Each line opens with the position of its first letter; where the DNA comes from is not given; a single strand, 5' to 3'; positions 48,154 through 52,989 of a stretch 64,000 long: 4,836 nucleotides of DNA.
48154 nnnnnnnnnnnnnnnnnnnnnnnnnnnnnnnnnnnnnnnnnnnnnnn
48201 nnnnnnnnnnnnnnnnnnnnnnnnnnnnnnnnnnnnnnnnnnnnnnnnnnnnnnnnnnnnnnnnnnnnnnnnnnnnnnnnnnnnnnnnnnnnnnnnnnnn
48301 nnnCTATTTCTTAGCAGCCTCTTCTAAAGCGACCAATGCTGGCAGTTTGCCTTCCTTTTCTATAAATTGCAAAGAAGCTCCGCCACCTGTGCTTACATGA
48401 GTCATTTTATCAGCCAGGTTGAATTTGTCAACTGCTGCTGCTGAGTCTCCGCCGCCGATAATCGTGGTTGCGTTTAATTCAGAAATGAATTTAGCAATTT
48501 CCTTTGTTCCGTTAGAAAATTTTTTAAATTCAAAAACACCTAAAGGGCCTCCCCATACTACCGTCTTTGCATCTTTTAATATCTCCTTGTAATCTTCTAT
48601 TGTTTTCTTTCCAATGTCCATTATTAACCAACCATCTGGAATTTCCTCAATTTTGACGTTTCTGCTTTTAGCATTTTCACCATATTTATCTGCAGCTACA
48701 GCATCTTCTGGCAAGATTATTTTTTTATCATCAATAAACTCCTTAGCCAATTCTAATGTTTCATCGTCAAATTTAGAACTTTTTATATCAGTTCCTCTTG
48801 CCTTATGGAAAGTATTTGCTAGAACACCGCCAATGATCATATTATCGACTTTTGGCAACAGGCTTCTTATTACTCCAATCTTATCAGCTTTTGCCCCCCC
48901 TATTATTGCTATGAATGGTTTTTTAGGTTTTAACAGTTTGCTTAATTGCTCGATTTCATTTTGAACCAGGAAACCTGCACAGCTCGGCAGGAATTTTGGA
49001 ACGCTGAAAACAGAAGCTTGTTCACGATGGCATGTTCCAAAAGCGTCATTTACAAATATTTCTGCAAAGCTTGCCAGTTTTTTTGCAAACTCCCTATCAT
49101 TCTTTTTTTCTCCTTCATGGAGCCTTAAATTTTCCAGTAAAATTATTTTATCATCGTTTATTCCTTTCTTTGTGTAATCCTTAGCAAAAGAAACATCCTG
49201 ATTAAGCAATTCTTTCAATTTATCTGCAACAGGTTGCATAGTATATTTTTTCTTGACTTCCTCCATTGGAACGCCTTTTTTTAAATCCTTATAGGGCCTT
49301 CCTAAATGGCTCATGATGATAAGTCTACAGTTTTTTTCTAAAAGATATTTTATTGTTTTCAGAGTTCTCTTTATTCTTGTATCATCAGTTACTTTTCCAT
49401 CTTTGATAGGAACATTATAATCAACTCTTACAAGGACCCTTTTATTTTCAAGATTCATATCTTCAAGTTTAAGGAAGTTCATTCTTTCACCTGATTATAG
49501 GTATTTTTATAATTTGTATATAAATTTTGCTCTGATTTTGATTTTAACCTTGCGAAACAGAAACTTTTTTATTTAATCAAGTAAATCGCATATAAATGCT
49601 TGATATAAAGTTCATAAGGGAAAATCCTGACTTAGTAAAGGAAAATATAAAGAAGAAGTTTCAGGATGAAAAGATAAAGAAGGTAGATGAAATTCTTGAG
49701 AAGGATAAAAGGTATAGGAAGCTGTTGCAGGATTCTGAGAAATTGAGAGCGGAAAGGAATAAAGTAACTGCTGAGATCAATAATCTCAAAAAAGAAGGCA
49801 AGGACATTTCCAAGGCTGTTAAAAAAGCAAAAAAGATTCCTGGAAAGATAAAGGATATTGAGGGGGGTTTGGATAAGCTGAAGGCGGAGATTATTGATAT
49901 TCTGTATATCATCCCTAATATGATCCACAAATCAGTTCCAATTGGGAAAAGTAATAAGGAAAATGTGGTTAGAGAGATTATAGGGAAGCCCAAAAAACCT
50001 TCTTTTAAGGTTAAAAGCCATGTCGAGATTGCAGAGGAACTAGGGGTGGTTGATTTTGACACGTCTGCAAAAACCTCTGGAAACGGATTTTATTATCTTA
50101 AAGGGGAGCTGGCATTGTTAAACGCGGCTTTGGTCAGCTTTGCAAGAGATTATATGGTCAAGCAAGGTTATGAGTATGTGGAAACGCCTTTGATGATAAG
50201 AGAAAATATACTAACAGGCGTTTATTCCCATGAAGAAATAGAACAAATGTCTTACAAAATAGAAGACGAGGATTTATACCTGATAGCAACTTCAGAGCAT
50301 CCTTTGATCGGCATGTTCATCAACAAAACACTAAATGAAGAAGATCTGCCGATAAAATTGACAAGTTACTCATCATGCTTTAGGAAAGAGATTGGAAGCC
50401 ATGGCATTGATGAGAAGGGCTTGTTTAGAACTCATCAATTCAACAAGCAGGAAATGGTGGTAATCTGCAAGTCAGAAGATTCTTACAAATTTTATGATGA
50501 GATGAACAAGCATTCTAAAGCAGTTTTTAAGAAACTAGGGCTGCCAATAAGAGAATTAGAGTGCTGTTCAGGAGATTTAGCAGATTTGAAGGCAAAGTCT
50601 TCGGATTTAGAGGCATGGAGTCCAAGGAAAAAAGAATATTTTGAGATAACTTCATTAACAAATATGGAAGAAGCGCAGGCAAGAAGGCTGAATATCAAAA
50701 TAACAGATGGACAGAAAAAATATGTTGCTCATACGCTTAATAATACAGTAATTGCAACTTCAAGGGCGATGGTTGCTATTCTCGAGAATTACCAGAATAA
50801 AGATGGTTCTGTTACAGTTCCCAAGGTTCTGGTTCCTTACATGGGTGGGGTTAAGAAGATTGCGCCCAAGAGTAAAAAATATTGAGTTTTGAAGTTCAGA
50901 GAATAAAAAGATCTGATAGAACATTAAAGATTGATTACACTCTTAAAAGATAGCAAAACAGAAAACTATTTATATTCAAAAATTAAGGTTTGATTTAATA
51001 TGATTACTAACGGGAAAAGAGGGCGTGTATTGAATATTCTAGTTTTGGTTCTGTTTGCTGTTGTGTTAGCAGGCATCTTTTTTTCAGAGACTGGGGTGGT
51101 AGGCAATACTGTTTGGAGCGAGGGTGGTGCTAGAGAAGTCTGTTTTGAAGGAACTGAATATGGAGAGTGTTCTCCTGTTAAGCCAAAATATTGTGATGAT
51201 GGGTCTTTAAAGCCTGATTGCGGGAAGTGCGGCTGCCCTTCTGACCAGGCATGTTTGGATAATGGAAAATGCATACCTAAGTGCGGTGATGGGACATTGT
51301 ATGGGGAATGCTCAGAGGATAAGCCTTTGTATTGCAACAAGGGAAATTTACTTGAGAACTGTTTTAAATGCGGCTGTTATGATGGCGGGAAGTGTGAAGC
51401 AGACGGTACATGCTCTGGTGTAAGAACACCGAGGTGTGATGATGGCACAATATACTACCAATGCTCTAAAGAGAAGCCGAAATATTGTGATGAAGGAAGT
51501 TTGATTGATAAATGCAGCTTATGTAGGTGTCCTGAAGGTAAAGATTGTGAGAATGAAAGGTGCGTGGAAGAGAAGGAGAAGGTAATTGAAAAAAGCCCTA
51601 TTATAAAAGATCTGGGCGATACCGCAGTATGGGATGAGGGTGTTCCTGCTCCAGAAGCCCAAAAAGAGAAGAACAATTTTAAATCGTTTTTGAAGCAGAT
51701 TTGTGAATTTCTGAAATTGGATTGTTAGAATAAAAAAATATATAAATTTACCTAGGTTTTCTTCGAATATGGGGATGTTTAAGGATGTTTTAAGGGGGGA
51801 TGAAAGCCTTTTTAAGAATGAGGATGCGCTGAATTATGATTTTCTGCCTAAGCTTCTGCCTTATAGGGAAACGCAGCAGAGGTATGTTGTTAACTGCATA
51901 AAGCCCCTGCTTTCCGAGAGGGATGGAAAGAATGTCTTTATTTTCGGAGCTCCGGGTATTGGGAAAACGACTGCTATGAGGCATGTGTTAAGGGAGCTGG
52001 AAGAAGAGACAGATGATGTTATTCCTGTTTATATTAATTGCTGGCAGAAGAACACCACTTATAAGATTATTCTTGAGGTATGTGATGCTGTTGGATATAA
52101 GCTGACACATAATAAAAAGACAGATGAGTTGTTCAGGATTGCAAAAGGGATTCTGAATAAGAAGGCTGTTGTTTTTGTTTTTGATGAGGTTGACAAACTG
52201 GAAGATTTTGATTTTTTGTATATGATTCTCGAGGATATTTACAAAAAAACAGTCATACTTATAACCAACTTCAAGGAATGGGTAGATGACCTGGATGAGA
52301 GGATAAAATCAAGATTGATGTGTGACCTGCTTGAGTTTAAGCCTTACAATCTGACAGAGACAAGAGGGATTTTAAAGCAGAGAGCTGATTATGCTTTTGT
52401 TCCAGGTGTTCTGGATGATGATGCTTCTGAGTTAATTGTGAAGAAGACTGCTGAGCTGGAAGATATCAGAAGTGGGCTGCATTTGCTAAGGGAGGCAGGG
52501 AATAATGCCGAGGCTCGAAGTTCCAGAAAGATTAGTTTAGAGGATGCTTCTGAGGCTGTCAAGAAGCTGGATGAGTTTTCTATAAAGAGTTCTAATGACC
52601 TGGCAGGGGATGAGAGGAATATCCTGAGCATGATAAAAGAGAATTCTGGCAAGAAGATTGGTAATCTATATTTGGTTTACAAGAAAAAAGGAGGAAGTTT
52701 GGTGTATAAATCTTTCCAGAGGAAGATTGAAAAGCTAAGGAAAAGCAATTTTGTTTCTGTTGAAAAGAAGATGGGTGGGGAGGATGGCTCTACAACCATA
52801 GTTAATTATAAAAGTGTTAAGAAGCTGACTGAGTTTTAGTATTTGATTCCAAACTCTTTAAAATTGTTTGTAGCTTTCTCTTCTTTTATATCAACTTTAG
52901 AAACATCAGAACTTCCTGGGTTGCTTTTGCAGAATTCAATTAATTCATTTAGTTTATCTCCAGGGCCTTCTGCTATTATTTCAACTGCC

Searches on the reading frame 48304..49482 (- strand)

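Call 78: search_protein_families(library=pfam, proteins=[window:48304-49482:-], max_evalue=0.001)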
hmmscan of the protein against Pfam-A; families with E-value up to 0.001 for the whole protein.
window:48304-49482:- (392 aa): 1 family
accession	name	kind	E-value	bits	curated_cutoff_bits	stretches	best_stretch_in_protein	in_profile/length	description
PF00162.24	PGK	-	5.9e-141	470.3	27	1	6-375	1-377/379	Phosphoglycerate kinase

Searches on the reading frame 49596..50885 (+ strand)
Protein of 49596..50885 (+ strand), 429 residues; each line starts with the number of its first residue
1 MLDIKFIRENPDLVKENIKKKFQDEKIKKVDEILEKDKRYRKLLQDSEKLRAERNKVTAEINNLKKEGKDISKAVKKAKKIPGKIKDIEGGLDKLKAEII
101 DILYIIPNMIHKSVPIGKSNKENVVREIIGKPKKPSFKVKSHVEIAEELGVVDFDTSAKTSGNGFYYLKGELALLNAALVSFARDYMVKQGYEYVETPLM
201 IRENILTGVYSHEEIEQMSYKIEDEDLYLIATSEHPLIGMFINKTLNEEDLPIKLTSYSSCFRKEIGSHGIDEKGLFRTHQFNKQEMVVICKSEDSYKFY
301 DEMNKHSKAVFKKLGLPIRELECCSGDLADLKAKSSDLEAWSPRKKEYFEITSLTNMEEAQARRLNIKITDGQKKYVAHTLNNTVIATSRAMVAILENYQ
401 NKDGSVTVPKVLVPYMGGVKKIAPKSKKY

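Call 78: search_protein_families(library=pfam, proteins=[window:49596-50885:+], max_evalue=0.001)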
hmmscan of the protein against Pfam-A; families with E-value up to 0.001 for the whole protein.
window:49596-50885:+ (429 aa): 2 families
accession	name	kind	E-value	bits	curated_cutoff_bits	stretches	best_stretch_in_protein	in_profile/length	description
PF00587.30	tRNA-synt_2b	-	1.2e-36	126.9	29.3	1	220-399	1-179/179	tRNA synthetase class II core domain (G, H, P, S and T)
PF02403.27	Seryl_tRNA_N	-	8.9e-26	90.7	28.2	1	1-109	1-107/108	Seryl-tRNA synthetase N-terminal domain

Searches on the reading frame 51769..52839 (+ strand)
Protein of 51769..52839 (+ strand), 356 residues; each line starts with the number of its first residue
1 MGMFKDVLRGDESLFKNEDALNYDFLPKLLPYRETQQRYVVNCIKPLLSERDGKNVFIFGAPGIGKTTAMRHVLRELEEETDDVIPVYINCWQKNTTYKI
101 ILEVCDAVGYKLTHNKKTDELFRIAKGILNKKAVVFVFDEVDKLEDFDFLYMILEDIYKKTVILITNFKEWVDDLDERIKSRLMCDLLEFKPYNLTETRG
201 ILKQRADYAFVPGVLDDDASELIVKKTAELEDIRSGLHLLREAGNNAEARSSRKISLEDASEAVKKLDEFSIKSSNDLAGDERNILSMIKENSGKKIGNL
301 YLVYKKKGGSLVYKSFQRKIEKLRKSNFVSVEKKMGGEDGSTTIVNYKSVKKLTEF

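Call 78: search_protein_families(library=pfam, proteins=[window:51769-52839:+], max_evalue=0.001)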
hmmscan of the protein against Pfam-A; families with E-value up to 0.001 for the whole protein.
window:51769-52839:+ (356 aa): 15 families
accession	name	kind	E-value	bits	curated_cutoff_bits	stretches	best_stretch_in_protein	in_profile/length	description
PF13401.12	AAA_22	-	2e-14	54.5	27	1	53-155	5-109/130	AAA domain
PF22703.2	Cdc6_lid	-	1.4e-13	51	27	1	200-263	2-66/68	Cdc6 AAA+ ATPase-type lid domain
PF00931.28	NB-ARC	-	9.9e-10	38.5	23.5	1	42-172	6-140/248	NB-ARC domain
PF13191.12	AAA_16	-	2.9e-08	34.8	32.6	1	30-107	2-85/167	AAA ATPase domain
PF05729.18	NACHT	-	1e-06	29.1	26.7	1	56-194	3-155/167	NACHT domain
PF00004.35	AAA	-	3.9e-06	27.8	21.2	1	57-183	2-123/131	ATPase family associated with various cellular activities (AAA)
PF20720.3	nSTAND3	-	2e-05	24.8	27.2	1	54-121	18-88/155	Novel STAND NTPase 3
PF24883.2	NPHP3_N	-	2.6e-05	24.9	24.8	0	52-102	21-69/164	Nephrocystin 3, N-terminal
PF13173.12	AAA_14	-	4.2e-05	24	27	1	54-156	3-86/129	AAA domain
PF10412.15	TrwB_AAD_bind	-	6.8e-05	22.3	20.5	0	44-85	7-47/387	Type IV secretion-system coupling protein DNA-binding domain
PF01637.24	ATPase_2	-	0.00015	22.1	33.2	1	44-170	11-121/225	ATPase domain predominantly from Archaea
PF03266.21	NTPase_1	-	0.0002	21.7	23.9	0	55-90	1-36/168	NTPase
PF01926.29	MMR_HSR1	-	0.00022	21.8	21.9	1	56-167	2-112/113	50S ribosome-binding GTPase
PF07728.20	AAA_5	-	0.00046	20.6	22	1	55-155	1-91/139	AAA domain (dynein-related subfamily)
PF13245.12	AAA_19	-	0.00052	20.6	25.1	0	53-160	11-117/134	AAA domain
